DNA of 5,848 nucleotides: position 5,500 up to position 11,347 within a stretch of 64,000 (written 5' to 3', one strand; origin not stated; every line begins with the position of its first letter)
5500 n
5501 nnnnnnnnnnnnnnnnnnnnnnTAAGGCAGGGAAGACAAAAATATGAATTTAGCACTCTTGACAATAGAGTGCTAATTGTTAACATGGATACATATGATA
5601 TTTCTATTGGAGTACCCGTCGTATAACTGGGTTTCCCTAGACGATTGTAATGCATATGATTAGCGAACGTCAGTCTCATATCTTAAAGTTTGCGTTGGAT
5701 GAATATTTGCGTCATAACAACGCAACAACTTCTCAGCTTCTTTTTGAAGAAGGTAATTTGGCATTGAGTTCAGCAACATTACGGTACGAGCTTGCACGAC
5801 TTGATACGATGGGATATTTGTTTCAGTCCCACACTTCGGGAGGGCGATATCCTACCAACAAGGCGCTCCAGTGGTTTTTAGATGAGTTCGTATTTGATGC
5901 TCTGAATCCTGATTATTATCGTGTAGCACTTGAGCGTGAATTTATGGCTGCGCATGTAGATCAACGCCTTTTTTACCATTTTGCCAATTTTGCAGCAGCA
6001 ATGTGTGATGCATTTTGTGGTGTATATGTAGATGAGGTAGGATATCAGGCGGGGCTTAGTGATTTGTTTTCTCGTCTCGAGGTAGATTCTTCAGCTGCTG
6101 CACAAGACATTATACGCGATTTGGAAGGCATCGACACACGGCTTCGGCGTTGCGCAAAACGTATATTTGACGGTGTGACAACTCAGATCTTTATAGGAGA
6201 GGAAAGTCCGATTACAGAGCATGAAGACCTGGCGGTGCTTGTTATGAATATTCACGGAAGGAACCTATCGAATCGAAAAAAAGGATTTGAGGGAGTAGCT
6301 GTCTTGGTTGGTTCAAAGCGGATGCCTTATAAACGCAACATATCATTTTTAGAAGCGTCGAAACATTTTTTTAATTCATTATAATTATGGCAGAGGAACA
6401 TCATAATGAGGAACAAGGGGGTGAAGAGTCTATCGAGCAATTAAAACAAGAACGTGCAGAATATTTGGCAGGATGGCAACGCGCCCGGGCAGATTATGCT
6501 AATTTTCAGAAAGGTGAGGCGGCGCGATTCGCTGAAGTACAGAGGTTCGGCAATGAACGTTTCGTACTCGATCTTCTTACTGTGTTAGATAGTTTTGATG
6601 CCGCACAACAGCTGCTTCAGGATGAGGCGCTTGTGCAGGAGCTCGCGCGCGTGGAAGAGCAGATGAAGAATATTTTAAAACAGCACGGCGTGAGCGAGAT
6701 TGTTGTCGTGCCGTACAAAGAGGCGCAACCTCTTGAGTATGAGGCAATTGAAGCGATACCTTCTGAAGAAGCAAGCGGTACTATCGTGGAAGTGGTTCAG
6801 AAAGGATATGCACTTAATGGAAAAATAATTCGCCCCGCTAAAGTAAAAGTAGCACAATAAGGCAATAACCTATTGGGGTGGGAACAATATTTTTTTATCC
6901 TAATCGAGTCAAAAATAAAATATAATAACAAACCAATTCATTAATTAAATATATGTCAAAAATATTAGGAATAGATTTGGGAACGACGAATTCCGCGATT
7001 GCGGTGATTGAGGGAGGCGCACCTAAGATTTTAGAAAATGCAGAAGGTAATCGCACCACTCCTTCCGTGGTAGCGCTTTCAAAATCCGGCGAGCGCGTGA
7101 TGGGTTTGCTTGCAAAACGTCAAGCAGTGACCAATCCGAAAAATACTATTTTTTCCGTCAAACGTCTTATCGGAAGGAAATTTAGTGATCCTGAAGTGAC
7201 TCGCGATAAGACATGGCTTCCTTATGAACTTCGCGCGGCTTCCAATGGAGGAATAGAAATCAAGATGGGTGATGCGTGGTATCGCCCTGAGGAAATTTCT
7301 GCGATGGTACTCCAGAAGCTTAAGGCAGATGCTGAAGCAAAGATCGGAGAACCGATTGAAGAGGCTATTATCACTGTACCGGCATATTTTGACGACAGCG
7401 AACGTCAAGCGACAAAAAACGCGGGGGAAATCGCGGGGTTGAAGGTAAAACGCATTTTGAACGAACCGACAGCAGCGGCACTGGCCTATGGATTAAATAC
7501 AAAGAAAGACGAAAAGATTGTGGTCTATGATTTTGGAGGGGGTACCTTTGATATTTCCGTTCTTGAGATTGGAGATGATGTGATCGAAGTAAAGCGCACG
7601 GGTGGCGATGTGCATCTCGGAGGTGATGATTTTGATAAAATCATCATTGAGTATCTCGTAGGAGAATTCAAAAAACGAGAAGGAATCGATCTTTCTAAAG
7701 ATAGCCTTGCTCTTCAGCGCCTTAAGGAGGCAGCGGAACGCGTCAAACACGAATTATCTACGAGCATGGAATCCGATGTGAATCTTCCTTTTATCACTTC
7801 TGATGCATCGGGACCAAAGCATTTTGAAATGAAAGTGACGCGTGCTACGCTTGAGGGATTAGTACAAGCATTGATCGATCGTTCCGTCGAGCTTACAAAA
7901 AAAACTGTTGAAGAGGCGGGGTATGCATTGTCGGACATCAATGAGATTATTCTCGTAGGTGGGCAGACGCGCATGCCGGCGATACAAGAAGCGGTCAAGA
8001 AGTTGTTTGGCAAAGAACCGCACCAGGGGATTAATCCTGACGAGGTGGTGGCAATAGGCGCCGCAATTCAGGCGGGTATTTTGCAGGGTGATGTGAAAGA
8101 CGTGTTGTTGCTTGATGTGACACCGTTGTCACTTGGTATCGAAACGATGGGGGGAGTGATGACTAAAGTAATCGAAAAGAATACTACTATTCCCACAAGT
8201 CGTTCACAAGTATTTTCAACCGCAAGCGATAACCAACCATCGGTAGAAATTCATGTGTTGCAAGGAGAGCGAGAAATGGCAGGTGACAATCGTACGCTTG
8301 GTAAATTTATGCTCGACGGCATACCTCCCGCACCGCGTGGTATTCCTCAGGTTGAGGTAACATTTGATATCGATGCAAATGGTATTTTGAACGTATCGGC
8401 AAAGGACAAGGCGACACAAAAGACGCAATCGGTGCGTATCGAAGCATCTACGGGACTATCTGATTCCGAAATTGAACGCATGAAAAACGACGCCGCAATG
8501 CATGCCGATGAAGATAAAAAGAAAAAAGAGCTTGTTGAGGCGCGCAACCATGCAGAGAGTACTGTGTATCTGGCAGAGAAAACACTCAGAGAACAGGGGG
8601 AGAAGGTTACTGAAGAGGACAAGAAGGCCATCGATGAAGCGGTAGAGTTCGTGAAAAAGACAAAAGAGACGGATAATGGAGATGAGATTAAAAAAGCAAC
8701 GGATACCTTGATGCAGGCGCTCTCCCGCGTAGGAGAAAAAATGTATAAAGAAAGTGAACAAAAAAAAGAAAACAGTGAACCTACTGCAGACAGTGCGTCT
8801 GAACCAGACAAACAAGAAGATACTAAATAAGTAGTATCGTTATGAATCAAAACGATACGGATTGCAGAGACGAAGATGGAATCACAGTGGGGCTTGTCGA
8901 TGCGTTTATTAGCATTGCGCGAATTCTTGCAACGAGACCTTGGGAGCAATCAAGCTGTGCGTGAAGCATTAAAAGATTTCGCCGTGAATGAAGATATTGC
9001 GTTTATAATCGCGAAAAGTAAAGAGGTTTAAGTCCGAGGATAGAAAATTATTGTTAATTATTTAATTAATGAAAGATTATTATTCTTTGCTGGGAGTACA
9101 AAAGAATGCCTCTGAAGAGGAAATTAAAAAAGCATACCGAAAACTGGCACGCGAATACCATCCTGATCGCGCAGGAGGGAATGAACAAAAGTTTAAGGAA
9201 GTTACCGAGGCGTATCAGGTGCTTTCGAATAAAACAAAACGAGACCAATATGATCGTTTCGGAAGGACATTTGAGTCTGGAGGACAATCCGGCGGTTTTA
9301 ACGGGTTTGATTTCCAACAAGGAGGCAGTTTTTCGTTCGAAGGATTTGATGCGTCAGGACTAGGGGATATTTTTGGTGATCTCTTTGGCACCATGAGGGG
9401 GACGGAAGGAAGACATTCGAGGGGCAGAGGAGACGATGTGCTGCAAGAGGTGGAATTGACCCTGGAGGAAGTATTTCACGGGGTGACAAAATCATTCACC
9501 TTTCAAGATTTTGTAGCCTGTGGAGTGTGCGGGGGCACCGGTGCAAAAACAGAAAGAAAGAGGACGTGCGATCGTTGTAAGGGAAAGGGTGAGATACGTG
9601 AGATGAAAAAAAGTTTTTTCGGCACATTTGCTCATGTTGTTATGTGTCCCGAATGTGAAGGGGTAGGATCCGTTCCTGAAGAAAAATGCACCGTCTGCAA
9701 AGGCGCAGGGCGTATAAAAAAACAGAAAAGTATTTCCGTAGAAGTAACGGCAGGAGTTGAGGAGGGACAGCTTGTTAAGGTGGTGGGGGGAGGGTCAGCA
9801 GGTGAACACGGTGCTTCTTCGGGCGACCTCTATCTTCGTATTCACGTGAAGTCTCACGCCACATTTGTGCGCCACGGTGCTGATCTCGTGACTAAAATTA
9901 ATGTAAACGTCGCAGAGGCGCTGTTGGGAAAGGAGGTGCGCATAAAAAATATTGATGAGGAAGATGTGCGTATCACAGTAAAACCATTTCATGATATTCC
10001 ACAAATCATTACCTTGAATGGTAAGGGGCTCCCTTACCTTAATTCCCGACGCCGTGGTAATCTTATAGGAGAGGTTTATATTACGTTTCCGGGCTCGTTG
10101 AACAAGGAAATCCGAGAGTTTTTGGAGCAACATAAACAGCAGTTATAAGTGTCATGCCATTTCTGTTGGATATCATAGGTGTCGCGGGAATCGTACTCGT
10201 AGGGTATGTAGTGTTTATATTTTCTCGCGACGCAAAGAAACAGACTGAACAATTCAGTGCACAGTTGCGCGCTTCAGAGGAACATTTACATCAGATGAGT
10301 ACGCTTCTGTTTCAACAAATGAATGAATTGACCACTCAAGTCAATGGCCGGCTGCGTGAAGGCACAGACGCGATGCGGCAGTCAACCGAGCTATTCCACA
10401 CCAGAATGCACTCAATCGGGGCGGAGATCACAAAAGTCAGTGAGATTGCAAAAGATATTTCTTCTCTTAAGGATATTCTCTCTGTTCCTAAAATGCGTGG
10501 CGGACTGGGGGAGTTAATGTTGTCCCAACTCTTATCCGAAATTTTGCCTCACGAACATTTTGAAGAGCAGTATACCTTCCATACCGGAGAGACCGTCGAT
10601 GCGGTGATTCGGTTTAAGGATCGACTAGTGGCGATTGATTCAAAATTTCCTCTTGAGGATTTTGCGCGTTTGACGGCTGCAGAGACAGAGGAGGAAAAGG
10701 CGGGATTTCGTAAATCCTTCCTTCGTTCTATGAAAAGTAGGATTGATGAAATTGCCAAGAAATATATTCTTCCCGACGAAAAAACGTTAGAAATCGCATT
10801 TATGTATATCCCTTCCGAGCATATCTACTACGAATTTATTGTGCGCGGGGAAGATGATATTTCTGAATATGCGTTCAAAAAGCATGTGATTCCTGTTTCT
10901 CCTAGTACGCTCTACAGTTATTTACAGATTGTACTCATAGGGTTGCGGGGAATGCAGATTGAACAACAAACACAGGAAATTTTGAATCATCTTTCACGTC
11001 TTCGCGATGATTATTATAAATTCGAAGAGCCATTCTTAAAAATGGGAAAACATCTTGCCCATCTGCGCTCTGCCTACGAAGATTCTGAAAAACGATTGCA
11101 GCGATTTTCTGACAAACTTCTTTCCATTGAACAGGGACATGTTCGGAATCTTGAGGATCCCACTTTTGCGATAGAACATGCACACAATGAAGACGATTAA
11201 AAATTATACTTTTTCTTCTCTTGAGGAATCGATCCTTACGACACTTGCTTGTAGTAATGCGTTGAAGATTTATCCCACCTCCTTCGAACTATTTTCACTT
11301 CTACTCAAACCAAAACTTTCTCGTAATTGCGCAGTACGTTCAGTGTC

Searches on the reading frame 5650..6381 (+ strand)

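Call 12: search_protein_families(library=pfam, proteins=[window:5650-6381:+], max_evalue=0.001)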
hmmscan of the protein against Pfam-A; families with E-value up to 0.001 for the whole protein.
window:5650-6381:+ (244 aa): 1 family
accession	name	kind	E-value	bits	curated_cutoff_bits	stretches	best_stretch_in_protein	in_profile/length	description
PF01628.27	HrcA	-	2.5e-06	28.1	22.2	1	128-231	124-215/215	HrcA protein C terminal domain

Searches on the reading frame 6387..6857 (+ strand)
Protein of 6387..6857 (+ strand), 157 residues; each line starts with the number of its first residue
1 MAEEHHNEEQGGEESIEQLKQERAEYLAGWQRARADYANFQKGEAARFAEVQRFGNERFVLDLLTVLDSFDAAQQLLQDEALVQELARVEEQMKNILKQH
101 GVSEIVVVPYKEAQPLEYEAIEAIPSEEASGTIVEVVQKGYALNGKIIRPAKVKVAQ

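Call 12: search_protein_families(library=pfam, proteins=[window:6387-6857:+], max_evalue=0.001)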
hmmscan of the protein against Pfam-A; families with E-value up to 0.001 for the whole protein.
window:6387-6857:+ (157 aa): 1 family
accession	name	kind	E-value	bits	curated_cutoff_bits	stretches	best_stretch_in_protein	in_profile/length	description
PF01025.24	GrpE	-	3.3e-32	111.9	25.8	1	3-157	7-165/165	GrpE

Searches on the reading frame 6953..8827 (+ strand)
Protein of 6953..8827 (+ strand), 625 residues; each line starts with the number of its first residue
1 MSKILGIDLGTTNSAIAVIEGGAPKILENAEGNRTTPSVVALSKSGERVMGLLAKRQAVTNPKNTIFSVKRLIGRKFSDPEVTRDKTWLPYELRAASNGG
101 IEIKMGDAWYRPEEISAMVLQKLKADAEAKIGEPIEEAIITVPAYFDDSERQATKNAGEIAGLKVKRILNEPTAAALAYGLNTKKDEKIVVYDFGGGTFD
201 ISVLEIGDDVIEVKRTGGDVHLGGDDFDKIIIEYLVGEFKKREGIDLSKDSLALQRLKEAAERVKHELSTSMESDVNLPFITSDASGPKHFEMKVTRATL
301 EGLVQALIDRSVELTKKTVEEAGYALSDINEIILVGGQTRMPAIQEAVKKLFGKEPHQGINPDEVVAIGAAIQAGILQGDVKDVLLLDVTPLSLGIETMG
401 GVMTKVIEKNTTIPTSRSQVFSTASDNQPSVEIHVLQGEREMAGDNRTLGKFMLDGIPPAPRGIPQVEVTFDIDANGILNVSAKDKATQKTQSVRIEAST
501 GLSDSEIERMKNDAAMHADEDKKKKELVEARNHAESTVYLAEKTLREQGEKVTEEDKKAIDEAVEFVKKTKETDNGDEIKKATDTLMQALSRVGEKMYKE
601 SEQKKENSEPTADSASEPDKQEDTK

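Call 12: search_protein_families(library=pfam, proteins=[window:6953-8827:+], max_evalue=0.001)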
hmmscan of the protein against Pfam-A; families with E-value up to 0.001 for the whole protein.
window:6953-8827:+ (625 aa): 3 families
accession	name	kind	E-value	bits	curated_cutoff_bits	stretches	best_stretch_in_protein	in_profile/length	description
PF00012.26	HSP70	-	6.1e-250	831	20.6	1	4-599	1-599/599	Hsp70 protein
PF06723.19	MreB_Mbl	-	8.3e-20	71.3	27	1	120-372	78-317/327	MreB/Mbl protein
PF02782.22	FGGY_C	-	0.00011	22.5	27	1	293-376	121-196/198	FGGY family of carbohydrate kinases, C-terminal domain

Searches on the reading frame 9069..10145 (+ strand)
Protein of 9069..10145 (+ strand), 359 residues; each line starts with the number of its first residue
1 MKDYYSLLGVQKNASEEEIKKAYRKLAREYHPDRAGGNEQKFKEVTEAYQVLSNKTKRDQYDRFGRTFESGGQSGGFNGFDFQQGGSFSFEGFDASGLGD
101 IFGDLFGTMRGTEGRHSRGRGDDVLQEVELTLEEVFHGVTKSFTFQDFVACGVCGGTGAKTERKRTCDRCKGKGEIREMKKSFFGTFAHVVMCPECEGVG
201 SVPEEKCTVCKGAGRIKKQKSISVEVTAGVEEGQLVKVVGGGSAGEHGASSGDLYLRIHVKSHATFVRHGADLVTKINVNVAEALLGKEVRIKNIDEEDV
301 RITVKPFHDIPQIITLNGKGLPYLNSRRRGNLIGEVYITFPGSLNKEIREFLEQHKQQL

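Call 12: search_protein_families(library=pfam, proteins=[window:9069-10145:+], max_evalue=0.001)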
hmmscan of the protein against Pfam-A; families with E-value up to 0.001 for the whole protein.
window:9069-10145:+ (359 aa): 3 families
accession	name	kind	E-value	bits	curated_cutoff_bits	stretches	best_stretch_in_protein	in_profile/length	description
PF01556.23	DnaJ_C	-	3.2e-35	121.8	26.6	1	127-341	4-152/152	DnaJ C terminal domain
PF00226.36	DnaJ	-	2.8e-25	88.6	27.8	1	3-62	1-63/63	DnaJ domain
PF00684.25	DnaJ_CXXCXGXG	-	2.5e-12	47.3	32.7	1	151-214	1-65/65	DnaJ central domain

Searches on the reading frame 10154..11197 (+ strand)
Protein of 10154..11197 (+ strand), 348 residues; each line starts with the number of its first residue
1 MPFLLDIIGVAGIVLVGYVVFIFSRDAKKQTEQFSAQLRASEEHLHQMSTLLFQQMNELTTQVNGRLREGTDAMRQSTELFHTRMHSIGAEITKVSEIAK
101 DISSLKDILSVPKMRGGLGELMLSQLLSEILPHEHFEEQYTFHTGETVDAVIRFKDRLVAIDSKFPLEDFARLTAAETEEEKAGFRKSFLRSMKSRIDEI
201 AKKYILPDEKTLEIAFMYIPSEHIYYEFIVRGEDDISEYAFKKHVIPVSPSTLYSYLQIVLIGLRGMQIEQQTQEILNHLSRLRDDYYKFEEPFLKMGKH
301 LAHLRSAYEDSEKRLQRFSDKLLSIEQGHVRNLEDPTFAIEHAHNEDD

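Call 12: search_protein_families(library=pfam, proteins=[window:10154-11197:+], max_evalue=0.001)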
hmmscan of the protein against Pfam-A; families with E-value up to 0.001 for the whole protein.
window:10154-11197:+ (348 aa): 1 family
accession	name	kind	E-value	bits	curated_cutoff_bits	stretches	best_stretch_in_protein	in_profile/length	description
PF02646.22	RmuC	-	2.6e-57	194.6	26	1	54-324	1-280/291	RmuC family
